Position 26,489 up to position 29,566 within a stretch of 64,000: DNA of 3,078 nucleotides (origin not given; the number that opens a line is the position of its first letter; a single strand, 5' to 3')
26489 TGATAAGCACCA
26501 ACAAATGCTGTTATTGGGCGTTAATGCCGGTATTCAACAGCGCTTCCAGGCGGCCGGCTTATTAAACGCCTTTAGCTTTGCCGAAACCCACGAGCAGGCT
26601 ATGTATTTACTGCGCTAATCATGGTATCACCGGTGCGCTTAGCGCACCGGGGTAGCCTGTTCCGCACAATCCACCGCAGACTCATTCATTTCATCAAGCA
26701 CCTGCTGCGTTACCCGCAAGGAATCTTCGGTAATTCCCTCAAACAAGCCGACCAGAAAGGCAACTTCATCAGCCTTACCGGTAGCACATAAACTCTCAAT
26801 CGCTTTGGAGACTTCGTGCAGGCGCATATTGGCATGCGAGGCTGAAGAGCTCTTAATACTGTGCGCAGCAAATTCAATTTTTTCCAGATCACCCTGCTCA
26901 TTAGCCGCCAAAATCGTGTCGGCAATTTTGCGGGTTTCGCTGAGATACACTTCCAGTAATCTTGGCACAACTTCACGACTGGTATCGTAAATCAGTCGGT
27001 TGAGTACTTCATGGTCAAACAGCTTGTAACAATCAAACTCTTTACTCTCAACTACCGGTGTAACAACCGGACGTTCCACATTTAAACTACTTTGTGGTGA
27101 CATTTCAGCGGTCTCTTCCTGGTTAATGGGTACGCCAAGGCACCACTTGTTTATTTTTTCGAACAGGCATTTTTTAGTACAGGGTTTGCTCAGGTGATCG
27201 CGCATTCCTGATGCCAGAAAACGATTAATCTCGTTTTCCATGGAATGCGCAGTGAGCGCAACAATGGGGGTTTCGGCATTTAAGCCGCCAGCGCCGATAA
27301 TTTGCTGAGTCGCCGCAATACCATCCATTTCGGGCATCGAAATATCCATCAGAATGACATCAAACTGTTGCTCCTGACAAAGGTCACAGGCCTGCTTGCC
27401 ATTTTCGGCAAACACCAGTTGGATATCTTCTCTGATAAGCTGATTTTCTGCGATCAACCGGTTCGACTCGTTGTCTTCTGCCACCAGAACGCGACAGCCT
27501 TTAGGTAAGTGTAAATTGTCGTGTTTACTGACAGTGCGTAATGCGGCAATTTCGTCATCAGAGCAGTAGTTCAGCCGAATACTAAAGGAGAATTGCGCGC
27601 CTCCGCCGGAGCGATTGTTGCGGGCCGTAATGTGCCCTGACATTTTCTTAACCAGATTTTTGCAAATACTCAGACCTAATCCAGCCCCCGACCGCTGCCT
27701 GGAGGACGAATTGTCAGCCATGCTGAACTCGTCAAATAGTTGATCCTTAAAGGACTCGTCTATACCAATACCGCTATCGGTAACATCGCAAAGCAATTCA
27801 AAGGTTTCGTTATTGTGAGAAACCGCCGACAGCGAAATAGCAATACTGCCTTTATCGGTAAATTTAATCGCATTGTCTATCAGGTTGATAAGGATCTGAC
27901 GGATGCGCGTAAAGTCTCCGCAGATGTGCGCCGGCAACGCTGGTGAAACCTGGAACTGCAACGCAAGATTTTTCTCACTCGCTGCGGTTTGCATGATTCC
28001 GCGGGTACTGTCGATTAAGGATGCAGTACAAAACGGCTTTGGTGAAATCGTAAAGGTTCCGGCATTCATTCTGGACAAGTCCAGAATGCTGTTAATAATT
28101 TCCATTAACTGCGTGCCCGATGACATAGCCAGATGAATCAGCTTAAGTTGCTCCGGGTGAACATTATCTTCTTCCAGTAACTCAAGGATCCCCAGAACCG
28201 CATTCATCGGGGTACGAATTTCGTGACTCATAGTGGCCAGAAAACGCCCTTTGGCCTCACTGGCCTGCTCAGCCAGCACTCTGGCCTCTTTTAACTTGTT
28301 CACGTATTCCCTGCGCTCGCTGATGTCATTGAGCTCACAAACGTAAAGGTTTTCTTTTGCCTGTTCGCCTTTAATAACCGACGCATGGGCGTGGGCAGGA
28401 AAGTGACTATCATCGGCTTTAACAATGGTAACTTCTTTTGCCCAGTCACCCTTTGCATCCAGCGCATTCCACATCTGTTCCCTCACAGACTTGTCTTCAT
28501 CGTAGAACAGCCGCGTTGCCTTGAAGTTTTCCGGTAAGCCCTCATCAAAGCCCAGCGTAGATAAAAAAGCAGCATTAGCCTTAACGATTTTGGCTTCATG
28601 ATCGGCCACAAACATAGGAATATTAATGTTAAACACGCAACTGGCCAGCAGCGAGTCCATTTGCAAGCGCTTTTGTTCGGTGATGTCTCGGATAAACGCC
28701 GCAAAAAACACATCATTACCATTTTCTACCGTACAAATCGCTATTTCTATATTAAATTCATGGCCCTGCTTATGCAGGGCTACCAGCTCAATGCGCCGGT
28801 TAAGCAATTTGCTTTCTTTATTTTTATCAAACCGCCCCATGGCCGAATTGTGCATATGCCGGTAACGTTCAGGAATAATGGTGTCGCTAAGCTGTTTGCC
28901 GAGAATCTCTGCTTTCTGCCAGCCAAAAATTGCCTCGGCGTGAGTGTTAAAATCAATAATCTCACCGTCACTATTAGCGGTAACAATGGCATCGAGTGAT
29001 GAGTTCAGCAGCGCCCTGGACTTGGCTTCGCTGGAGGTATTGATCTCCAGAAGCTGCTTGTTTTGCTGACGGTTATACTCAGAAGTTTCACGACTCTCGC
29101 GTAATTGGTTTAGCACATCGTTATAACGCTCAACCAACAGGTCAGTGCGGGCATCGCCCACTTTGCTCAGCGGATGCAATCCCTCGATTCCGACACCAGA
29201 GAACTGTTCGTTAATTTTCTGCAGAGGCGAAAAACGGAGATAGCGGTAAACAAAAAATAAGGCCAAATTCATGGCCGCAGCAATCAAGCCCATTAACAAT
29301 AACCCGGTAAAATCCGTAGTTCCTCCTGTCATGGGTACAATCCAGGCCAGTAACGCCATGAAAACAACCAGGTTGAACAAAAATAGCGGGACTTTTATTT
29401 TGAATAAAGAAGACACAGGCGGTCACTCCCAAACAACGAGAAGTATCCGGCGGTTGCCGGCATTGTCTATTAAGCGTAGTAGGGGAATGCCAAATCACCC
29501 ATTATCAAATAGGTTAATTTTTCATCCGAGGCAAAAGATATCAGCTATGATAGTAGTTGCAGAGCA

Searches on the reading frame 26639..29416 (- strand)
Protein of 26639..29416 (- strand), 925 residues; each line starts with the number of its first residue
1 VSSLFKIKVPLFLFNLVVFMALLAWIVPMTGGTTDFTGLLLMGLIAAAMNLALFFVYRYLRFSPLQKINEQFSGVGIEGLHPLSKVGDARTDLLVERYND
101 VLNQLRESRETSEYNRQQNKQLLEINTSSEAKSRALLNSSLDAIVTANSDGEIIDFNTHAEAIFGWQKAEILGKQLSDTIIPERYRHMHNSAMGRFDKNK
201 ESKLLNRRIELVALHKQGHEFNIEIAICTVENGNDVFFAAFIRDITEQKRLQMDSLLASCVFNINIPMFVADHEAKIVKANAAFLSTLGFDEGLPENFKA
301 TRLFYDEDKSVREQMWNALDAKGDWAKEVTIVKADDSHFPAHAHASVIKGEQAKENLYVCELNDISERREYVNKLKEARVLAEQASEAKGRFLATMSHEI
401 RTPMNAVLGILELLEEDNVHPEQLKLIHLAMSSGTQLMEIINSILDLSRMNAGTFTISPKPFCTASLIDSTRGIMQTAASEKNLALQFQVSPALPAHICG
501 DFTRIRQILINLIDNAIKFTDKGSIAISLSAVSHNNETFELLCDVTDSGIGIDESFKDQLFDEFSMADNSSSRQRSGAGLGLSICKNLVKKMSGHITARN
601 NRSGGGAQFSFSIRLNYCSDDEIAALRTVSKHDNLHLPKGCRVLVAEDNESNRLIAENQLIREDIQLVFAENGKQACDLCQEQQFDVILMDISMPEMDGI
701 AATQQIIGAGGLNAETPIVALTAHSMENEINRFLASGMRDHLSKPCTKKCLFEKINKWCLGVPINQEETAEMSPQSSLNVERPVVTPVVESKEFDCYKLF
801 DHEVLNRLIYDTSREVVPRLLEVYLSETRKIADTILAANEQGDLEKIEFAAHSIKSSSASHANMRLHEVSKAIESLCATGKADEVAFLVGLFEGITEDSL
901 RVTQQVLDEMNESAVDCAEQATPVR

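Call 3: search_protein_families(library=pfam, proteins=[window:26639-29416:-], max_evalue=0.01)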
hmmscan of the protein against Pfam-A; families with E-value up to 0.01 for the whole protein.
window:26639-29416:- (925 aa): 10 families
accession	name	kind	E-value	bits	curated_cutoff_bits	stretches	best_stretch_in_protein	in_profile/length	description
PF13426.13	PAS_9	-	8.8e-27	93.8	27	2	142-247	2-103/103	PAS domain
PF00072.30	Response_reg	-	2.2e-25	89.4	30.2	1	643-755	1-110/111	Response regulator receiver domain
PF02518.31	HATPase_c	-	1.3e-24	87.2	26.4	1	500-615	1-109/111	Histidine kinase-, DNA gyrase B-, and HSP90-like ATPase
PF00989.32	PAS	-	7.4e-20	71.5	22.6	2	134-245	4-113/113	PAS fold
PF00512.31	HisKA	-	1.1e-17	64.2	26.9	1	388-453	1-66/66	His Kinase A (phospho-acceptor) domain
PF13188.13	PAS_8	-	5.2e-11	42.5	21.8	1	132-183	2-49/65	PAS domain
PF08448.16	PAS_4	-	1.2e-10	42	23.1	1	137-250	1-110/110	PAS fold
PF01627.28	Hpt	-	1.8e-09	38.1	24.6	1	819-886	1-65/84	Hpt domain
PF08447.18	PAS_3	-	9.2e-09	35.9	25.6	1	278-355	2-82/89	PAS fold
PF24820.1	Diguanyl_cycl_sensor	-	0.00042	20.7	28.1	1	141-234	6-100/109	Diguanylate cyclase-like sensor domain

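Call 5: search_protein_families(library=ncbifam, proteins=[window:26639-29416:-], max_evalue=0.01)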
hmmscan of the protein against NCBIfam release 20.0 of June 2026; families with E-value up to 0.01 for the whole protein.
window:26639-29416:- (925 aa): 149 families (the best 25 are shown)
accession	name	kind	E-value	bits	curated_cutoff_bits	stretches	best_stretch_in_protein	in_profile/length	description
TIGR02956.1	TMAO_torS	equivalog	2.5e-114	383.3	676.5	1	360-882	434-945/967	TMAO reductase system sensor histidine kinase/response regulator TorS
NF008318.0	PRK11107.1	equivalog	1.7e-98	330.9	890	2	375-619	279-522/920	two-component sensor histidine kinase BarA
NF041947.1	LuxQ_Vibrio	equivalog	2e-86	290.6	1200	1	266-755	360-835/843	quorum-sensing autoinducer 2 sensor kinase/phosphatase LuxQ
NF008302.0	PRK11091.1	equivalog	4.2e-84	283.2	838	2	364-886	265-752/779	aerobic respiration two-component sensor histidine kinase ArcB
NF011874.0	PRK15347.1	equivalog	1.7e-82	277.9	852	2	372-617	381-616/921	two component system sensor kinase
NF045901.1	HisKinLetSLeg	equivalog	7.5e-72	242.6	1650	2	382-623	286-526/906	two-component system sensor histidine kinase LetS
NF008099.0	PRK10841.1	equivalog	2.6e-71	240.6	920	2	346-616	427-691/949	two-component system sensor histidine kinase RcsC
NF008543.0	PRK11466.1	equivalog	1.3e-66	225.2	982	1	351-874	406-882/914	TMAO reductase system sensor histidine kinase/response regulator TorS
NF007420.1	PRK09959.1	equivalog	1.6e-62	211.4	1995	1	353-752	676-1067/1197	acid-sensing system histidine kinase EvgS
NF038297.2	hybrid_HK_HrmK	equivalog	4.7e-54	184.1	725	1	352-757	198-606/607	hybrid histidine kinase/response regulator HrmK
NF047874.1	MASE3_PAS_HK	subfamily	1.1e-53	183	560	2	269-626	279-636/655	MASE3 domain-containing sensor histidine kinase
NF046044.1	PnpS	equivalog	9e-52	176.4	400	2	252-612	52-388/390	two-component system histidine kinase PnpS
NF041832.1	near_NosP_CTERM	subfamily_domain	3.1e-43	148.3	400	1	383-746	1-357/370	NahK/ErcS family hybrid sensor histidine kinase/response regulator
TIGR02966.1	phoR_proteo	equivalog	1.5e-41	142.5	334.2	1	385-612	110-332/333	phosphate regulon sensor histidine kinase PhoR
NF047465.1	hybrid_HK_LvrA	exception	3.3e-41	141.2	1200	1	354-758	169-583/819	hybrid histidine kinase/response regulator LvrA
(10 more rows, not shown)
